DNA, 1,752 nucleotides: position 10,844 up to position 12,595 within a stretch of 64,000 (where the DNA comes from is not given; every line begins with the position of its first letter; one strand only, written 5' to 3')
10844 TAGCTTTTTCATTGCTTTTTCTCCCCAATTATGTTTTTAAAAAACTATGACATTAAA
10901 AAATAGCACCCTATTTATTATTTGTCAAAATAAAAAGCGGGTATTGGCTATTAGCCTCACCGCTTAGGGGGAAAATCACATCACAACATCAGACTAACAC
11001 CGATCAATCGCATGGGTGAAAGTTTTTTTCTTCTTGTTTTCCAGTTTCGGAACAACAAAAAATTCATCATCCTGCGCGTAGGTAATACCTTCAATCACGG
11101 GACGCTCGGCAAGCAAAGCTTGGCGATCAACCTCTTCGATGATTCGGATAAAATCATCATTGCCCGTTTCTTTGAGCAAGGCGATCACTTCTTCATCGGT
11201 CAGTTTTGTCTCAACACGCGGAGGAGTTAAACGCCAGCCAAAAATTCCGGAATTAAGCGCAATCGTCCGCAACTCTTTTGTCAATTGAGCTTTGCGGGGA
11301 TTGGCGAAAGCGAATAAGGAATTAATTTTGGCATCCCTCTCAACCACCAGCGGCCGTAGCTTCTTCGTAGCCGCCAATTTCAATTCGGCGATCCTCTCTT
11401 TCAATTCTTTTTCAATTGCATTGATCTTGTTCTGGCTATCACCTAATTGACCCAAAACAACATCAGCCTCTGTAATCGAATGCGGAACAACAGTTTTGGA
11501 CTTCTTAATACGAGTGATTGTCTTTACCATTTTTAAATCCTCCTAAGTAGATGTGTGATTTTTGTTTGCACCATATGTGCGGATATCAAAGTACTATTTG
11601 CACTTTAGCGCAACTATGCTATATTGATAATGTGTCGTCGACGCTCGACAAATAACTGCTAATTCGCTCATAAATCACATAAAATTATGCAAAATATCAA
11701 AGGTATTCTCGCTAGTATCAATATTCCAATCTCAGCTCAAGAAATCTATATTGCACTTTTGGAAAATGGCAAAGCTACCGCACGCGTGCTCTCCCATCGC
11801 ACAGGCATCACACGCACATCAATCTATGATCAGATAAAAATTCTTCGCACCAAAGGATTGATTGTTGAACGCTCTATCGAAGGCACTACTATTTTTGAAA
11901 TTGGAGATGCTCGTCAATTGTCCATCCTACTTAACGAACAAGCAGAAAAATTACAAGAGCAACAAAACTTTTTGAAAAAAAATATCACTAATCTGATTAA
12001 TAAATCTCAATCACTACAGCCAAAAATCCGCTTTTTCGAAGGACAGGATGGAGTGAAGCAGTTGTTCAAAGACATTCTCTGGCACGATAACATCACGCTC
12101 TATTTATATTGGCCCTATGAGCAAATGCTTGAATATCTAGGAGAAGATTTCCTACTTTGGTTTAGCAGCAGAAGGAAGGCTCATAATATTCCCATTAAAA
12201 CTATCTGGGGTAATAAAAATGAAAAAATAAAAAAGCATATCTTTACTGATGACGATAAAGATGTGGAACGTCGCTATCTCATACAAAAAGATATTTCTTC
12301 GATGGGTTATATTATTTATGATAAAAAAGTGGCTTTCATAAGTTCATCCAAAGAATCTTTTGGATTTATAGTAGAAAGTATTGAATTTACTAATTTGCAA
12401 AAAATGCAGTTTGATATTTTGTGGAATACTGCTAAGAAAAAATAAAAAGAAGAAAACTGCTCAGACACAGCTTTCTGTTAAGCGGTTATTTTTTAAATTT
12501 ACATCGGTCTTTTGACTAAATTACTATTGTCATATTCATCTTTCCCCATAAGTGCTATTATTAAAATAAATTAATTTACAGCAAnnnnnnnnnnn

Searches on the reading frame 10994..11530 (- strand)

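Call 70: search_protein_families(library=pfam, proteins=[window:10994-11530:-], max_evalue=0.001)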
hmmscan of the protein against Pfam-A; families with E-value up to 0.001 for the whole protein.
window:10994-11530:- (178 aa): 1 family
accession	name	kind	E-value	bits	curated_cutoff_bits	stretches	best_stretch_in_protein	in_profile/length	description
PF07352.17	Phage_Mu_Gam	-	1.6e-24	87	28.3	1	21-161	3-149/149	Bacteriophage Mu Gam like protein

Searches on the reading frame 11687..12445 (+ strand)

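Call 70: search_protein_families(library=pfam, proteins=[window:11687-12445:+], max_evalue=0.001)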
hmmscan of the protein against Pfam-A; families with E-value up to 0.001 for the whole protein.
window:11687-12445:+ (252 aa): 3 families
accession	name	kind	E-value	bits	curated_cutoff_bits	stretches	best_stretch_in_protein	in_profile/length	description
PF01978.25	TrmB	-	4.3e-09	36.5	25.6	1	19-71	12-63/68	Sugar-specific transcriptional regulator TrmB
PF13412.12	HTH_24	-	2.5e-05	24.2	21.9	1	19-59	7-47/48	Winged helix-turn-helix DNA-binding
PF08279.18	HTH_11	-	4.1e-05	23.8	25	1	18-61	3-47/55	HTH domain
